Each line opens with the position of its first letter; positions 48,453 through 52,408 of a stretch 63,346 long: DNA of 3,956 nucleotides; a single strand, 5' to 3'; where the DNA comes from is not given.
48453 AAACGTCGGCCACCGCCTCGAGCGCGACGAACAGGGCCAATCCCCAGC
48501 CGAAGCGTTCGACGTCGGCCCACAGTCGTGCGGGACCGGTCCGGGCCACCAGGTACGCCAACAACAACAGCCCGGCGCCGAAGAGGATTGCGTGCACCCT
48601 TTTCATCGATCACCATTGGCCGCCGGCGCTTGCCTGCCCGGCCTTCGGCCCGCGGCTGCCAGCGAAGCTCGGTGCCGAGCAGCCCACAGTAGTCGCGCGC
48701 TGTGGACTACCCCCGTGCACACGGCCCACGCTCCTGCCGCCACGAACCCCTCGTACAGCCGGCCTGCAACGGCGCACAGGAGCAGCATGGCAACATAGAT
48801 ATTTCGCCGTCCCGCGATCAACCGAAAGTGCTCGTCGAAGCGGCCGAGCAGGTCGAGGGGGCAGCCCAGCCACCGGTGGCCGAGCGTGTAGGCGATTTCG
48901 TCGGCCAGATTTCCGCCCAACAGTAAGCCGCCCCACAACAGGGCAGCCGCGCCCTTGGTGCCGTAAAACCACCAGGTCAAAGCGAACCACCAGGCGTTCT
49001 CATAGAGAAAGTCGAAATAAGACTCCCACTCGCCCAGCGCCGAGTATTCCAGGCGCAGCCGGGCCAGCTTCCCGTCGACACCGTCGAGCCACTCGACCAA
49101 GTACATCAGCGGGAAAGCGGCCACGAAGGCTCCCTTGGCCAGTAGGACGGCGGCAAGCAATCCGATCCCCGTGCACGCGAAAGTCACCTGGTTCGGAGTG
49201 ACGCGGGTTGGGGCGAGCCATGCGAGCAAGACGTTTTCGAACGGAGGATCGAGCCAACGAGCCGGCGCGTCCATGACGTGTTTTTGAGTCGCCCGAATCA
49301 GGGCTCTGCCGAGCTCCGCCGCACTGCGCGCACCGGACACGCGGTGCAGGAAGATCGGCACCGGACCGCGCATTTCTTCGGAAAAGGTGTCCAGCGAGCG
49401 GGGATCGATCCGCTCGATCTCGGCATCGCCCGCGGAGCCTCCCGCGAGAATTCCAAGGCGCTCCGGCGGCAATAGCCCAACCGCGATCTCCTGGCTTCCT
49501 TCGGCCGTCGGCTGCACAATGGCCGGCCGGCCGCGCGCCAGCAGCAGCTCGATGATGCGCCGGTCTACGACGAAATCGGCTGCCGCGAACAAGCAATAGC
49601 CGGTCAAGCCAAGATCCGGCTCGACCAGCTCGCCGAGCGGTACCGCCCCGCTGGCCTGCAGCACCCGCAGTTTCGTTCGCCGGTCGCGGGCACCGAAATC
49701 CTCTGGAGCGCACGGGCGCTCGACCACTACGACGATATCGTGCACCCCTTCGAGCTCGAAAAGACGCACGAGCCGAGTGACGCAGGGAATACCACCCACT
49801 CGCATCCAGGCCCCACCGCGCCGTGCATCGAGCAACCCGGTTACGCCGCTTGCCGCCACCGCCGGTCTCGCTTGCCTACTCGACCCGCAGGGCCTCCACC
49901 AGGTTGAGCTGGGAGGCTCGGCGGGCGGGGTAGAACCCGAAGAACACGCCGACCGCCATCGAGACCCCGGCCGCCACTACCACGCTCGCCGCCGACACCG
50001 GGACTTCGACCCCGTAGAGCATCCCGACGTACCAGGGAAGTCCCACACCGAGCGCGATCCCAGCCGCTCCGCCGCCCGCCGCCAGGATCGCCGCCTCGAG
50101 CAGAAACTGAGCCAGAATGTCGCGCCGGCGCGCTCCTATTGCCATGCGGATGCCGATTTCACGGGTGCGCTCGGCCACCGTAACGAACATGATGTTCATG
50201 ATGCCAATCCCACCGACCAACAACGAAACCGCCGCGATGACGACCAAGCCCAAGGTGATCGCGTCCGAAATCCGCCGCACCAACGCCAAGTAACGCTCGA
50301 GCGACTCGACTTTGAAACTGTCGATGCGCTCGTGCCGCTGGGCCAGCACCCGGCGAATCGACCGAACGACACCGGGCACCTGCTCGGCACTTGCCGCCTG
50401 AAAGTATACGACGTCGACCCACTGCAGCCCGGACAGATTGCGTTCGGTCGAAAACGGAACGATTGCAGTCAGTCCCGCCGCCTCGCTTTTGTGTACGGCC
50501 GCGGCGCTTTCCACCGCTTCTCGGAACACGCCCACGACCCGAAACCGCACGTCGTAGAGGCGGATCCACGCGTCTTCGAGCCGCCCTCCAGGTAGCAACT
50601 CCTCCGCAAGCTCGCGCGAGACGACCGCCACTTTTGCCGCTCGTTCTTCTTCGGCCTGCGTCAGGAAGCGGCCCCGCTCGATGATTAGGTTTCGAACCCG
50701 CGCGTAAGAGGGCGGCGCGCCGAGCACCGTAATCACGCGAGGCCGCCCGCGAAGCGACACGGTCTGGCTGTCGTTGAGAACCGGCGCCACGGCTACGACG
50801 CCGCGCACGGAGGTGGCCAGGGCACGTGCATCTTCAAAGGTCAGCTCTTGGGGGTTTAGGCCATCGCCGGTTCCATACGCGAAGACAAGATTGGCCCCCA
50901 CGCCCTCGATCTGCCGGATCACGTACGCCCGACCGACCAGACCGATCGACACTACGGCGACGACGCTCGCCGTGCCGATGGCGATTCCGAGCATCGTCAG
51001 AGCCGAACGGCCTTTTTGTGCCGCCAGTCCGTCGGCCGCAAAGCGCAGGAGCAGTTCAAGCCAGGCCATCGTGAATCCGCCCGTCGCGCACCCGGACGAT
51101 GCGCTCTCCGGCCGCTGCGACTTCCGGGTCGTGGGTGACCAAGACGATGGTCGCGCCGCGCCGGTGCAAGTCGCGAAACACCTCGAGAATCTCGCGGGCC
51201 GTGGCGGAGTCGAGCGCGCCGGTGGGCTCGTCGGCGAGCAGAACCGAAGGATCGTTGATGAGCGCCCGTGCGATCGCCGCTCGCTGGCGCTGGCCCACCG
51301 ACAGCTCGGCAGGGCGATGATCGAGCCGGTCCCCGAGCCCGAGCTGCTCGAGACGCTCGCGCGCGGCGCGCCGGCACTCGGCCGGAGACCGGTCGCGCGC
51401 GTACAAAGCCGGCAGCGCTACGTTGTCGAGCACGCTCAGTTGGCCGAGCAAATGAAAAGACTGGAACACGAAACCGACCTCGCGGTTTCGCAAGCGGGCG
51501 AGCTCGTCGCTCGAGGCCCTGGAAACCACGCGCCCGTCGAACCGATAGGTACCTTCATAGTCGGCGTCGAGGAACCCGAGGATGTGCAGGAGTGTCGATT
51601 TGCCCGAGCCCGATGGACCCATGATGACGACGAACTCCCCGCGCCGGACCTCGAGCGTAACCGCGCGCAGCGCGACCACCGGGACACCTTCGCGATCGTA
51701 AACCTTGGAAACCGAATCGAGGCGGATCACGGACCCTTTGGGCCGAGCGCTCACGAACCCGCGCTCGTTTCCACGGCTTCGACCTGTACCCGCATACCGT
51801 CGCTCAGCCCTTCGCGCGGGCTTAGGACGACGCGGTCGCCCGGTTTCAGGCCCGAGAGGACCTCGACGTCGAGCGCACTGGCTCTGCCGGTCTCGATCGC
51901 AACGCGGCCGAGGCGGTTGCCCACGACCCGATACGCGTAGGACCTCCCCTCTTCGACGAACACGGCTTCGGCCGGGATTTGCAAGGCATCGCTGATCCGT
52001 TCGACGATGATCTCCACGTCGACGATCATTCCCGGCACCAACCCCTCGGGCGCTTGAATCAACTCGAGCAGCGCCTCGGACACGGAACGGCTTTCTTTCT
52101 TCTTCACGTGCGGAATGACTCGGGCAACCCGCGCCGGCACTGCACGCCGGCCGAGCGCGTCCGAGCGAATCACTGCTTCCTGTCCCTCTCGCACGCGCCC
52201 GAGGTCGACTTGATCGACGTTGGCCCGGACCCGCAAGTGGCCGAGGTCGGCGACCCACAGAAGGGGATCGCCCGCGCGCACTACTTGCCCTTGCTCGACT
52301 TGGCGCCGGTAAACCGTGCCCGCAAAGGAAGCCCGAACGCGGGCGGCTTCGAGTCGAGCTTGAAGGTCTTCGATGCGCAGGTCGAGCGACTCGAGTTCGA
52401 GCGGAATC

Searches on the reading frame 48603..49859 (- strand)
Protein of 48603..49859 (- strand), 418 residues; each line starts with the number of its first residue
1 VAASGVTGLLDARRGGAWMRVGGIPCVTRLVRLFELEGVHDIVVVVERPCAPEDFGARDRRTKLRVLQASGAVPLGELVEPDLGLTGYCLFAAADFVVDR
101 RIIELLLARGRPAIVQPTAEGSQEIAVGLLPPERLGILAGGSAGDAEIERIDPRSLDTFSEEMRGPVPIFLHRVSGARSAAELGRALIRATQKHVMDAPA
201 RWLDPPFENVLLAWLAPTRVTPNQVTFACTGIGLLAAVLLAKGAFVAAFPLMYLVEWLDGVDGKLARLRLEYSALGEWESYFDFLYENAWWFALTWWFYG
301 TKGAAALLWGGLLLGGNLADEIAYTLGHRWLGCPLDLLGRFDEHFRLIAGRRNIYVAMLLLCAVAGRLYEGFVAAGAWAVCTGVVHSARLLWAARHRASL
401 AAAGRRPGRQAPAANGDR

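Call 11: search_protein_families(library=pfam, proteins=[window:48603-49859:-], max_evalue=0.0001)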
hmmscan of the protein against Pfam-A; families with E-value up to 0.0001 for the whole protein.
window:48603-49859:- (418 aa): 0 families

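Call 20: search_protein_families(library=pfam, proteins=[window:48603-49859:-], max_evalue=1)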
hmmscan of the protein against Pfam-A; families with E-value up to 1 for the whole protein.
window:48603-49859:- (418 aa): 2 families
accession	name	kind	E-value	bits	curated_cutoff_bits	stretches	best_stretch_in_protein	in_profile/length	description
PF01066.26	CDP-OH_P_transf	-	0.00013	22.9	22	1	221-277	3-60/152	CDP-alcohol phosphatidyltransferase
PF03533.19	SPO11_like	-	0.18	12.3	24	1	395-414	17-36/43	SPO11 homologue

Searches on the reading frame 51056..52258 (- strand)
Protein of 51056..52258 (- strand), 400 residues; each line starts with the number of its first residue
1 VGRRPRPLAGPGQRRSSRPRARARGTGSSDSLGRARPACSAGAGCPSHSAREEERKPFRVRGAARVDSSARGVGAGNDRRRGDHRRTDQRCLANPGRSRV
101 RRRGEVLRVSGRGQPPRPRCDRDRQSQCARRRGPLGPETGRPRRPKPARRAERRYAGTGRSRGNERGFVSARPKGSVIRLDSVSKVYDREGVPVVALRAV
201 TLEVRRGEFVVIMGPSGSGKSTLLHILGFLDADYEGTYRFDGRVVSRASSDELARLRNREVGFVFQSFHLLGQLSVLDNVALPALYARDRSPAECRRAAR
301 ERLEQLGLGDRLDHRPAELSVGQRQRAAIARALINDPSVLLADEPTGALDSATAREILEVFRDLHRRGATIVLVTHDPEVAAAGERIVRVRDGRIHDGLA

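Call 11: search_protein_families(library=pfam, proteins=[window:51056-52258:-], max_evalue=0.0001)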
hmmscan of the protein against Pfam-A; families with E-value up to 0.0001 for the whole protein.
window:51056-52258:- (400 aa): 3 families
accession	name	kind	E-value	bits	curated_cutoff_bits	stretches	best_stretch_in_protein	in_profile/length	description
PF00005.33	ABC_tran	-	5.1e-31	108.5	25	1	197-346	1-136/137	ABC transporter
PF13304.12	AAA_21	-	6.7e-14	53.1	27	1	310-380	229-302/304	AAA domain, putative AbiEii toxin, Type IV TA system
PF13191.12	AAA_16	-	5.6e-05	24.1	32.6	0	202-356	17-151/167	AAA ATPase domain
